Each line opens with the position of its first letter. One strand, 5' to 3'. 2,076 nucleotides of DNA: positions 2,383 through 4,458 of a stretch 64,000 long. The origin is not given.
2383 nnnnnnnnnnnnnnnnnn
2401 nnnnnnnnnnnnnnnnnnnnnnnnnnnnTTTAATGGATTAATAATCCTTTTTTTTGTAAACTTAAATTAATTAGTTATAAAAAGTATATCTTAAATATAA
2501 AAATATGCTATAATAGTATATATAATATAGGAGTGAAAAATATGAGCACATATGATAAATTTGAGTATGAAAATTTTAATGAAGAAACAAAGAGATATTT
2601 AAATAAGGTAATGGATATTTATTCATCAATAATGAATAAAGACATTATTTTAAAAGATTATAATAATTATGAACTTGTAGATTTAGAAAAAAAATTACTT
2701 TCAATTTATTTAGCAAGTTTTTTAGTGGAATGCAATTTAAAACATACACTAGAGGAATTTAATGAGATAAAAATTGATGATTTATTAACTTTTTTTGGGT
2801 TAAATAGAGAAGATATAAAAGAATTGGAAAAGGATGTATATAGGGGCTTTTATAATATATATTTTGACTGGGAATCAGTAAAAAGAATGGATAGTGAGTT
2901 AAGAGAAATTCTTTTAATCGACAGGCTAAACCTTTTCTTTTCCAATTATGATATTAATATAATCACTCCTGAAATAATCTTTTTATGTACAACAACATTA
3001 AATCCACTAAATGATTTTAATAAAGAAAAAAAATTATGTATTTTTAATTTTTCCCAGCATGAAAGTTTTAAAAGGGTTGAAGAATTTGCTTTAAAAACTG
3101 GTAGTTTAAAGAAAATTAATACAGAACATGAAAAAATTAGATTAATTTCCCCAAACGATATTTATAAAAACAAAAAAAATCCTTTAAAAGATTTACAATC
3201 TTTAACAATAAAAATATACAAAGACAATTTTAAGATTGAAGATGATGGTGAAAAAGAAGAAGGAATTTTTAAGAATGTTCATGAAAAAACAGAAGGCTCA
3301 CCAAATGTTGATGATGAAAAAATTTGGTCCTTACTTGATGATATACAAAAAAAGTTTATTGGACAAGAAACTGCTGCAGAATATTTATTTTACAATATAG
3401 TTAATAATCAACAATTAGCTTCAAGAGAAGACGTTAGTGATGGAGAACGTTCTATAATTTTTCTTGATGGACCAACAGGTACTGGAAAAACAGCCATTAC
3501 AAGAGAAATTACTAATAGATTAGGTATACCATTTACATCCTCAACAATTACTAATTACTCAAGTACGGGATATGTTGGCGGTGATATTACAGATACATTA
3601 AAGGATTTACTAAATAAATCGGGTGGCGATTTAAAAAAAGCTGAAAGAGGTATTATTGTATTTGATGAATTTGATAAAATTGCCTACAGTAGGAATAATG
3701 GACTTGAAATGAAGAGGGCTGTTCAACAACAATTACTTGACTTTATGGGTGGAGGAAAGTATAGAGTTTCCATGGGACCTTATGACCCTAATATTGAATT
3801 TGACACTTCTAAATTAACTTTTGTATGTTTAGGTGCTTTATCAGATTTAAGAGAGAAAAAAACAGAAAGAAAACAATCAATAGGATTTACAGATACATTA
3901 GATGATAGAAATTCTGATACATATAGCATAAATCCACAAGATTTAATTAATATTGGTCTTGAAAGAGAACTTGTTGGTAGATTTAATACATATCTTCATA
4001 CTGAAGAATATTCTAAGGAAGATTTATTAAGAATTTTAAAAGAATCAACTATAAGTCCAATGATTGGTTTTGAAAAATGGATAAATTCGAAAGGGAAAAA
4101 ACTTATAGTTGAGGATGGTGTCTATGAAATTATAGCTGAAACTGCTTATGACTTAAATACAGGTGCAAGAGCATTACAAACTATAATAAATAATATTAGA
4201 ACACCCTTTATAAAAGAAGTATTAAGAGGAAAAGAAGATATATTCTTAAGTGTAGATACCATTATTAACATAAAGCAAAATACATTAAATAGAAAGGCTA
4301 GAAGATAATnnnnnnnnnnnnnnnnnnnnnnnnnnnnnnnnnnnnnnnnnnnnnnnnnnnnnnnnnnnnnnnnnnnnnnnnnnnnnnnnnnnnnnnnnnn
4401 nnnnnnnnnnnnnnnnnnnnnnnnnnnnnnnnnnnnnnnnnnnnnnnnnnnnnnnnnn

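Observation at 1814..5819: ClpX paralog with pore and IGF loops but a replaced N-terminal domain, flanked by unknown small ORFs and a transglutaminase-like protein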

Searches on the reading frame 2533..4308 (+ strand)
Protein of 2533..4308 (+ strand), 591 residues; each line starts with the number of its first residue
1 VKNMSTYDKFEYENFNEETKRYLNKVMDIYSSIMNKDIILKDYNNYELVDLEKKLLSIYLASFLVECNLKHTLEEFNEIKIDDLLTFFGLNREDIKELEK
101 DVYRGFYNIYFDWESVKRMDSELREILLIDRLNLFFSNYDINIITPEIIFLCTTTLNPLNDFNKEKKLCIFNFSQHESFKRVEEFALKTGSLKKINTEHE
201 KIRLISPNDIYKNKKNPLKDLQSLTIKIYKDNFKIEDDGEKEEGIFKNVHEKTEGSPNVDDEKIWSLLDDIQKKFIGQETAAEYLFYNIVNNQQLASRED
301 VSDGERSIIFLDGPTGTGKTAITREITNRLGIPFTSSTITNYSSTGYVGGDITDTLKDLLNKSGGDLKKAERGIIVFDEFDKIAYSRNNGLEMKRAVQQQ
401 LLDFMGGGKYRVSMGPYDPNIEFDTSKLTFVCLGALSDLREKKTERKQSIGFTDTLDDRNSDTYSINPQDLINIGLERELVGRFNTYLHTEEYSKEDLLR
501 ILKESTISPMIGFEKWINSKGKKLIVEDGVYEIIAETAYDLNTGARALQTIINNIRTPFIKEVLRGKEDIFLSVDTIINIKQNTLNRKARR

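Call 4: search_protein_families(library=pfam, proteins=[window:2533-4308:+], max_evalue=0.01)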
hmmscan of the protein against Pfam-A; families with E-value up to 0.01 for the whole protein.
window:2533-4308:+ (591 aa): 11 families
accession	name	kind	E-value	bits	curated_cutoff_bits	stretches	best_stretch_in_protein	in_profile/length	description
PF00004.35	AAA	-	5.7e-12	46.6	21.2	1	310-432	2-106/131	ATPase family associated with various cellular activities (AAA)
PF07724.20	AAA_2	-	1.3e-11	45.3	27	1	309-485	6-164/166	AAA domain (Cdc48 subfamily)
PF10431.15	ClpB_D2-small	-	4.1e-07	30.4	21.9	1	512-567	16-72/81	C-terminal, D2-small domain, of ClpB protein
PF13401.12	AAA_22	-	5.7e-05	23.9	27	1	305-402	4-80/130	AAA domain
PF13191.12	AAA_16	-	0.00017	22.5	32.6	1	299-363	17-82/167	AAA ATPase domain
PF00493.29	MCM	-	0.00035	20.2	23.3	1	267-400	18-148/224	MCM P-loop domain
PF02367.23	TsaE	-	0.00041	20.7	26.6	1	304-339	19-56/128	Threonylcarbamoyl adenosine biosynthesis protein TsaE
PF01637.24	ATPase_2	-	0.0032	17.7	33.2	0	302-330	16-44/225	ATPase domain predominantly from Archaea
PF07728.20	AAA_5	-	0.0033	17.9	22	0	309-383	2-78/139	AAA domain (dynein-related subfamily)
PF13238.12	AAA_18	-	0.0047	17.8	29.4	0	309-357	1-43/128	AAA domain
PF02224.24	Cytidylate_kin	-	0.0048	17.1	26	1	309-338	1-30/211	Cytidylate kinase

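Call 5: search_protein_families(library=ncbifam, proteins=[window:2533-4308:+], max_evalue=0.01)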
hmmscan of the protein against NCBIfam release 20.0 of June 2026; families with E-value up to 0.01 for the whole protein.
window:2533-4308:+ (591 aa): 18 families
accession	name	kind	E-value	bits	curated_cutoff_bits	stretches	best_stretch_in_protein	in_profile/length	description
NF003745.1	PRK05342.1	equivalog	1.8e-48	165.4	359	1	266-577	64-399/418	ATP-dependent Clp protease ATP-binding subunit ClpX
TIGR00382.1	clpX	equivalog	1e-42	146.7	370.75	1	262-563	70-389/414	ATP-dependent protease ATP-binding subunit ClpX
TIGR00390.1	hslU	equivalog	7.7e-17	61.3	362.45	2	269-363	8-104/441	ATP-dependent protease ATPase subunit HslU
TIGR02639.1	ClpA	equivalog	3.7e-12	45.3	993.15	2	259-343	443-524/734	ATP-dependent Clp protease ATP-binding subunit ClpA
TIGR03346.1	chaperone_ClpB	equivalog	2.9e-08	32.5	1232.1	1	260-329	552-618/853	ATP-dependent chaperone ClpB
TIGR01243.1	CDC48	subfamily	1.4e-05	23.6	802.65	1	309-411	215-312/733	CDC48 family AAA ATPase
NF008118.0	PRK10865.1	equivalog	2.4e-05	22.5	1417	0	260-328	555-620/857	ATP-dependent chaperone ClpB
NF008263.0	PRK11034.1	equivalog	9.8e-05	20.4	1350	0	259-344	444-526/758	ATP-dependent Clp protease ATP-binding subunit ClpA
TIGR02928.1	TIGR02928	subfamily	0.00017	20.6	181.3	1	301-356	35-88/366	orc1/cdc6 family replication initiation protein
NF042959.1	IteA_antiphage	equivalog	0.00055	19.2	510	1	288-394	109-209/367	anti-phage ATPase IteA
TIGR01241.2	FtsH_fam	equivalog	0.00078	18.3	600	1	309-392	198-275/598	ATP-dependent zinc metalloprotease FtsH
NF008004.0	PRK10733.1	equivalog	0.0011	17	1008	1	309-405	188-278/644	ATP-dependent zinc metalloprotease FtsH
NF003229.0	PRK04195.1-5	equivalog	0.0016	17.2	280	0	304-389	42-121/413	replication factor C large subunit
NF010004.0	PRK13477.1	equivalog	0.0021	16.5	524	1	305-334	284-313/514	bifunctional pantoate--beta-alanine ligase/(d)CMP kinase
TIGR03345.1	VI_ClpV1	equivalog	0.0028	16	884.95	0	262-328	555-618/852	type VI secretion system ATPase TssH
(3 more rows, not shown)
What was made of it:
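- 3325..4308 (+): ClpX-like protein, residues 262-588: ClpX-type AAA+ large and small domains. Walker A 3469-3492; GYVG pore-1 3568-3579; Walker B 3658-3675; RKH-loop position (RKH absent) 3772-3801; SIGF loop 3877-3888; Arg finger 3967-3984; sensor-2 4159-4176. NCBIfam ClpX PRK05342 scores 165 bits, below the cut-off of 359 (call 5).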

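Call 6: search_protein_families(library=padloc, proteins=[window:2533-4308:+], max_evalue=0.01)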
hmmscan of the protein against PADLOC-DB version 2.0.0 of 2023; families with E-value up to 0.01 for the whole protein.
window:2533-4308:+ (591 aa): 6 families
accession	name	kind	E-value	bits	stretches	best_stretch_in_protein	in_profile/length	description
PDLC04232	IetA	-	2e-07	28.8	1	306-402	116-208/330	-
PDLC02196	IetA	-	1.2e-05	23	1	288-397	106-209/374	-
PDLC04231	IetA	-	3.9e-05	21.6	1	306-401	117-208/262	-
PDLC00914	TRIP13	-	8e-05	20.2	1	306-389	71-161/302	TRIP13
PDLC02195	IetA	-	0.00094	16.6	1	307-397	140-224/395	-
PDLC04140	mad8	-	0.0015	16.1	1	300-360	21-70/314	mads_8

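Call 9: find_homologous_proteins(query=window:2542-4308:+, max_evalue=0.00001)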
Query window:2542-4308:+ (588 aa): 939 proteins with E <= 0.00001 among 8000 candidates; the best 120 are listed.
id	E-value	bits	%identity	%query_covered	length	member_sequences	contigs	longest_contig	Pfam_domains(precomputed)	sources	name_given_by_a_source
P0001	0.0e+0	1299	100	100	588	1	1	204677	PF07724.21,PF00004.36,PF10431.16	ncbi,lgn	-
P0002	9.3e-182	624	56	98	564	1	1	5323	PF07724.21,PF00004.36,PF13401.13,PF10431.16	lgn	-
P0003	3.7e-178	612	56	98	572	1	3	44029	PF07724.21,PF00004.36,PF13401.13,PF10431.16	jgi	-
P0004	1.4e-177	610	55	99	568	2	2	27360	PF07724.21,PF00004.36,PF13401.13,PF10431.16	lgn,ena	-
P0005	2.6e-177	609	55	99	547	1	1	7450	PF07724.21,PF00004.36,PF13401.13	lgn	-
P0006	4.2e-176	605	55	99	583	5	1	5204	PF07724.21,PF00004.36,PF13401.13,PF10431.16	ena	-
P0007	1.9e-174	600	55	99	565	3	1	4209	PF07724.21,PF00004.36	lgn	-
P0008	2.0e-172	593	53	98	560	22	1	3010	PF07724.21,PF00004.36,PF10431.16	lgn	-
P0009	8.0e-172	591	52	99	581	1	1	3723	PF07724.21,PF00004.36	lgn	-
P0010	7.2e-171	588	52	99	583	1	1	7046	PF07724.21,PF00004.36,PF13401.13,PF10431.16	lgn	-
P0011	3.0e-170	586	53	99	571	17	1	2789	PF07724.21,PF00493.30,PF00004.36,PF10431.16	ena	-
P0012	3.8e-170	585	52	99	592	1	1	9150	PF07724.21,PF00004.36,PF10431.16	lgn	-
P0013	6.7e-170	585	52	98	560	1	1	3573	PF07724.21,PF00004.36,PF13401.13,PF10431.16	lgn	-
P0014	1.3e-169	584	53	99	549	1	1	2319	PF07724.21,PF00004.36,PF10431.16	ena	-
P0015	1.7e-169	583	52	100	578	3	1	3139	PF07724.21,PF00004.36,PF13401.13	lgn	-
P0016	1.8e-169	583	52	98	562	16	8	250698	PF07724.21,PF00004.36,PF13401.13,PF10431.16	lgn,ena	-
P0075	2.5e-163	563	50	98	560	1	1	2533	PF07724.21,PF00004.36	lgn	-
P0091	6.1e-163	562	50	98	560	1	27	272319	PF07724.21,PF00004.36,PF13191.13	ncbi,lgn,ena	-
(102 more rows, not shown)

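Call 10: search_solved_structures(query=window:2542-4308:+, max_evalue=0.001, show_alignments=2)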
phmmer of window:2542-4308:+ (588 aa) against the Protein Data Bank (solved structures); distinct sequences matched with E-value up to 0.001: 89 (the best 60 are shown).
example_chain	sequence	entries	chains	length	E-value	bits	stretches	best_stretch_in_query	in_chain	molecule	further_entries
6wr2_A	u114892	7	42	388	3e-36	128.5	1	265-551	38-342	ATP-dependent Clp protease ATP-binding subunit ClpX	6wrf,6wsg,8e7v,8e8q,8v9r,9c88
9c87_A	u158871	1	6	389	3.1e-36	128.5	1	265-551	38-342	ATP-dependent Clp protease ATP-binding subunit ClpX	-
6po1_A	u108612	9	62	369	8e-36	127.1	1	270-551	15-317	ATP-dependent Clp protease ATP-binding subunit ClpX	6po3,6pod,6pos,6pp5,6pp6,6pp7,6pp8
4i34_A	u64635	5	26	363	1.4e-35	126.3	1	270-551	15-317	ATP-dependent Clp protease ATP-binding subunit ClpX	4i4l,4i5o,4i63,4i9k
8e91_A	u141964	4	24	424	1.4e-35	126.3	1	263-551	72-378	ATP-dependent Clp protease ATP-binding subunit ClpX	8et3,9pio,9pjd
3hte_A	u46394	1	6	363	3.5e-35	125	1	270-551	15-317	ATP-dependent Clp protease ATP-binding subunit clpX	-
3hws_A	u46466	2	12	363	3.6e-35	125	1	270-551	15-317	ATP-dependent Clp protease ATP-binding subunit clpX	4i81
6vfs_E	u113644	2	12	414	6.5e-33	117.5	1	266-551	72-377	ATP-dependent Clp protease ATP-binding subunit ClpX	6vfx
9ndj_F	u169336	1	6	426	2.4e-30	109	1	265-561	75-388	ATP-dependent Clp protease ATP-binding subunit ClpX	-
8yd0_A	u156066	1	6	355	3.2e-30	108.6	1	273-581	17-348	ATP-dependent Clp protease ATP-binding subunit ClpX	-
1um8_A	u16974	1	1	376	1.1e-29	106.9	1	288-558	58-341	ATP-dependent Clp protease ATP-binding subunit clpX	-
6sfw_O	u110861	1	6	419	1.1e-29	106.8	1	272-567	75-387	ATP-dependent Clp protease ATP-binding subunit ClpX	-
9ykx_A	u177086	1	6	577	3e-19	72.4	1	294-445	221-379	ATP-dependent clpX-like chaperone, mitochondrial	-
9dvy_A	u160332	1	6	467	3.6e-19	72.1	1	294-445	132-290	ATP-dependent Clp protease ATP-binding subunit clpX-like, mitochondrial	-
9p9v_A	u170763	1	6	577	7.7e-19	71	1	294-445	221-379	ATP-dependent clpX-like chaperone, mitochondrial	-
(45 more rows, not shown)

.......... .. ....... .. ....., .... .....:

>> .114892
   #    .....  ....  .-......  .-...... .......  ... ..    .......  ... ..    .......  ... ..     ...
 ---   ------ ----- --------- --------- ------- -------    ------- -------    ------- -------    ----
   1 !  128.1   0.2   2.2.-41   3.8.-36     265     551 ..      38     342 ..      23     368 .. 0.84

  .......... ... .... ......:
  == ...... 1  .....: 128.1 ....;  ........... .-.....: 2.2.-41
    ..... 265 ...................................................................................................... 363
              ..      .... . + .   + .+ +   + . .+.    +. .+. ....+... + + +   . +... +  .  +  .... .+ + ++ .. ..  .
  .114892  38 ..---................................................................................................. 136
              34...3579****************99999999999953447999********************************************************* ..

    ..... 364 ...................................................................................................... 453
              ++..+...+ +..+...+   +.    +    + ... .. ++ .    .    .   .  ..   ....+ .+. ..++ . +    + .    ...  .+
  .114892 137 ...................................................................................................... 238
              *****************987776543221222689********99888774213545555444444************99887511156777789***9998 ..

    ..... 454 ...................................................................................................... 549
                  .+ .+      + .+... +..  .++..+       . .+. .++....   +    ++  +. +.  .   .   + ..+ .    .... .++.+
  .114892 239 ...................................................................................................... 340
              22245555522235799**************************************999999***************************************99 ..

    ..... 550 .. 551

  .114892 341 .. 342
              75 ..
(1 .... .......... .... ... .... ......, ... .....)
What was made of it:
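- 3325..4308 (+): PDB ClpX chains match at E=3e-36, with motif-by-motif alignment (call 10).
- On ClpX: The PDB ClpX alignments start at query residue about 263-272 (call 10). SIGF at 446-449 aligns to E. coli GIGF (call 10). The aligned position reads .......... where E. coli has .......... (call 10).
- Closest known: Canonical bacterial ClpX. Same: Walker A/B, the GYVG pore-1 loop, the IGF(G) loop, the Arg finger and sensor-2 all align (call 10).
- Closest known: HslU and eukaryotic ClpX homologues. Same: HslU matches at E of about 1e-16 and mitochondrial CLPX at about 1e-19 (call 10).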

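Call 11: find_encoding_contigs(protein=P0091, flank=6000, max_places=4)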
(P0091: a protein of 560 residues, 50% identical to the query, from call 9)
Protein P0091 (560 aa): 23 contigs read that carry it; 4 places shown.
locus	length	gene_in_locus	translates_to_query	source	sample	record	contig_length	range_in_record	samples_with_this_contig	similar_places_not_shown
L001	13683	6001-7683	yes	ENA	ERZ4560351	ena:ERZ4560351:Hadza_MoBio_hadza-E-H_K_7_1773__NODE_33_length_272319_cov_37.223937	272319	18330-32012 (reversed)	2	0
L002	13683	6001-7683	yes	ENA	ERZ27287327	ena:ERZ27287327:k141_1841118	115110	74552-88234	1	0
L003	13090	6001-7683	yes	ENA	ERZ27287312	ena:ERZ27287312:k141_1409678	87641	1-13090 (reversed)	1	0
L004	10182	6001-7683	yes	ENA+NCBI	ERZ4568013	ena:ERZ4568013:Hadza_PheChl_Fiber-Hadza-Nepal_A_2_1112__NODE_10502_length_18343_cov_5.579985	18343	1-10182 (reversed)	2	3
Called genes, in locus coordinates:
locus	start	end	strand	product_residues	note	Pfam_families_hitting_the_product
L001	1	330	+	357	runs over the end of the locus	PF00149:Metallophos, PF12850:Metallophos_2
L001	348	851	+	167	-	PF00583:Acetyltransf_1, PF13673:Acetyltransf_10, PF13508:Acetyltransf_7, PF08445:FR47 (weak)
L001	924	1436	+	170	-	PF00702:Hydrolase (faint)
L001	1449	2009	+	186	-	-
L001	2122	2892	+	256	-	PF02661:Fic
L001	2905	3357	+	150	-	PF04434:SWIM (weak)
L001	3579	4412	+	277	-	PF04055:Radical_SAM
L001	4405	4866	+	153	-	PF18931:DUF5680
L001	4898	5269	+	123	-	PF02498:Bro-N (weak)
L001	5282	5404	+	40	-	-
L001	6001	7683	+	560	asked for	PF13191:AAA_16 (faint), PF00004:AAA, PF07724:AAA_2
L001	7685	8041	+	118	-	-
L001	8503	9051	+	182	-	-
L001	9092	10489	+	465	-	PF03062:MBOAT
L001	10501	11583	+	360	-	PF14286:DHHW (faint)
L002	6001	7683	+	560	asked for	PF13191:AAA_16 (faint), PF00004:AAA, PF07724:AAA_2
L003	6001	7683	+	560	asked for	PF13191:AAA_16 (faint), PF00004:AAA, PF07724:AAA_2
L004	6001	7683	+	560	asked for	PF13191:AAA_16 (faint), PF00004:AAA, PF07724:AAA_2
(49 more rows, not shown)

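Call 12: find_encoding_contigs(protein=P0016, flank=6000, max_places=3)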
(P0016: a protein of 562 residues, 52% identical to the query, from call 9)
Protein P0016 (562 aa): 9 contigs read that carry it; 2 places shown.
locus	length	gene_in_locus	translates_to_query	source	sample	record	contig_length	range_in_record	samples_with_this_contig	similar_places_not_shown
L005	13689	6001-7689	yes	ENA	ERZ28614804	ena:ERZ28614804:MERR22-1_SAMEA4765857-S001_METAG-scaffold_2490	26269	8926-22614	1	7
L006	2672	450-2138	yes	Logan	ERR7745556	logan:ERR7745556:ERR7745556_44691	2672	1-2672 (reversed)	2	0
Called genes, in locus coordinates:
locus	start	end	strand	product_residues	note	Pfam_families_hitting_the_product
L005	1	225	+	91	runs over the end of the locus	-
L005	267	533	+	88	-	-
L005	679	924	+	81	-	-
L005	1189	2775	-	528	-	PF00239:Resolvase, PF07508:Recombinase, PF13408:Zn_ribbon_recom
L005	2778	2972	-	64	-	-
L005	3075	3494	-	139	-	-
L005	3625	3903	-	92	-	PF13730:HTH_36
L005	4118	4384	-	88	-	-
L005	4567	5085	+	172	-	PF13560:HTH_31, PF01381:HTH_3, PF12844:HTH_19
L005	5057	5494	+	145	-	-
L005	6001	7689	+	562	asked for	PF13401:AAA_22 (faint), PF00004:AAA, PF07724:AAA_2, PF10431:ClpB_D2-small (weak)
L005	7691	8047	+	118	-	-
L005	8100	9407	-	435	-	PF01076:Mob_Pre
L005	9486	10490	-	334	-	-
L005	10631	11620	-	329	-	PF02811:PHP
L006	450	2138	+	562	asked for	PF13401:AAA_22 (faint), PF00004:AAA, PF07724:AAA_2, PF10431:ClpB_D2-small (weak)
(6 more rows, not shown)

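Call 29: find_related_loci(query=A1, collection=genome_contigs, flank=8000)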
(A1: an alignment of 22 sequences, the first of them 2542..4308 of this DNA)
Query A1 (588 aa) in genome_contigs; peptide patterns used: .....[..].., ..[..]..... (x = any residue, [..] = any of these).
372 stretches matched a pattern; 52 encode a relative of the query (tblastn E <= 1e-3); 51 distinct loci.
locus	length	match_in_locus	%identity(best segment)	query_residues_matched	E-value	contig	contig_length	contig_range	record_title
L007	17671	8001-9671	53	9-587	0e+0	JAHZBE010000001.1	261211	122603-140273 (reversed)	MAG: bacterium isolate HRGM_Genome_2006 HRGM_Genome_2006_1, whole genome shotgun sequence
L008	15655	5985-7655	53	9-587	5e-180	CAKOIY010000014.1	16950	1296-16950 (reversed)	MAG: uncultured Bacilli bacterium isolate REFINED_METABAT215_TOP10_CONTIGS_1500_ASSEMBLY_K77_MERGED__Hadza_MoBio_hadza-A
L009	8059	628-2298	51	9-587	4e-178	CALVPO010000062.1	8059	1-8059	MAG: uncultured Bacilli bacterium isolate BRZ_MK__bin36 genome assembly, contig: BRZ_MK__NODE_6061_length_8059_cov_5.546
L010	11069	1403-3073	52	9-587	1e-177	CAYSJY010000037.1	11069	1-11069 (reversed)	MAG TPA_asm: uncultured Muribaculaceae bacterium isolate SRP141132_co3_347 genome assembly, contig: NODE_5569_length_110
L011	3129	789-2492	53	7-588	0e+0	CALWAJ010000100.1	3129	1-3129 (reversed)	MAG: uncultured Bacilli bacterium isolate BRZ_GV__bin40 genome assembly, contig: BRZ_GV__NODE_23759_length_3129_cov_8.55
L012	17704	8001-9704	52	1-588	4e-175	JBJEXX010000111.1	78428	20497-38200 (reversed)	MAG: Bacilli bacterium isolate PUUB25_bin.020 NODE_92_length_78428_cov_12.092277, whole genome shotgun sequence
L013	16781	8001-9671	51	9-587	3e-174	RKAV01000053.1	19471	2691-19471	MAG: bacterium isolate UBG167 contig1578867, whole genome shotgun sequence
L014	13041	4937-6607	53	9-587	0e+0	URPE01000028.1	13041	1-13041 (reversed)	uncultured Tenericutes bacterium isolate UMGS1217 genome assembly, contig: NODE_1260_length_13041_cov_10.162945, whole g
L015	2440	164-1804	51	9-587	0e+0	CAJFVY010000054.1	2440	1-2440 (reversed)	uncultured Bacilli bacterium isolate Coassembly_mag_124 genome assembly, contig: MAGpy_11413_min2k_bin_124_fak87_1275912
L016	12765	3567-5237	52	9-587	1e-171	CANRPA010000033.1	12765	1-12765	MAG: uncultured Bacilli bacterium isolate Lapin-019__bin10 genome assembly, contig: Lapin-019__NODE_2816_length_12765_co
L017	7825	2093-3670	52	35-587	3e-170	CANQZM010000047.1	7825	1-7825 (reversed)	MAG: uncultured Bacilli bacterium isolate Lapin-017__bin14 genome assembly, contig: Lapin-017__NODE_7530_length_7825_cov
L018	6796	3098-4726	50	5-587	1e-168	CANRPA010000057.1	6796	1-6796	MAG: uncultured Bacilli bacterium isolate Lapin-019__bin10 genome assembly, contig: Lapin-019__NODE_6926_length_6796_cov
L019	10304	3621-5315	52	7-588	8e-166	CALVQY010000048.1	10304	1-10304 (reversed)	MAG: uncultured Bacilli bacterium isolate BRZ_NN__bin51 genome assembly, contig: BRZ_NN__NODE_5402_length_10304_cov_17.8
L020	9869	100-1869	51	1-588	9e-166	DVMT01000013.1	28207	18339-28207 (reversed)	MAG TPA_asm: Candidatus Aphodocola excrementigallinarum isolate CHK193-30670 CHK193__C62650_L28207_ERR3414588, whole gen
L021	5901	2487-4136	49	9-587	1e-162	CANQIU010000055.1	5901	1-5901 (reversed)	MAG: uncultured Bacilli bacterium isolate Lapin-027__bin40 genome assembly, contig: Lapin-027__NODE_14949_length_5901_co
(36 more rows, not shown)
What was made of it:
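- Its distribution is patchy and narrow: 49 family loci among the 185,579 species genomes scanned (call 29). The hosts are poorly known, reduced-genome gut Bacilli (call 29).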

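Call 38: find_encoding_contigs(protein=P0001, flank=10000, max_places=3)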
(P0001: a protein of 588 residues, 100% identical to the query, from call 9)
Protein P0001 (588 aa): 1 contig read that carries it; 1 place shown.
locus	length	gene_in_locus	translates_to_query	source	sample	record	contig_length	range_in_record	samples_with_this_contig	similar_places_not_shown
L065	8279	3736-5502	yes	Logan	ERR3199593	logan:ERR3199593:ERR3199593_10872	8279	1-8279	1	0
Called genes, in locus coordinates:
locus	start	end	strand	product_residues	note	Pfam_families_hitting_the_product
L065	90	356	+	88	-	-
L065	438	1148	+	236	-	-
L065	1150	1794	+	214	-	PF01966:HD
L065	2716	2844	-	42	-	-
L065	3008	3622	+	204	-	-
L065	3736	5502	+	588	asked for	PF00004:AAA, PF07724:AAA_2, PF10431:ClpB_D2-small (weak)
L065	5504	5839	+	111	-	-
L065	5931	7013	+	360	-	-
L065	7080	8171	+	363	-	PF13793:Pribosyltran_N, PF00156:Pribosyltran, PF14572:Pribosyl_synth (weak)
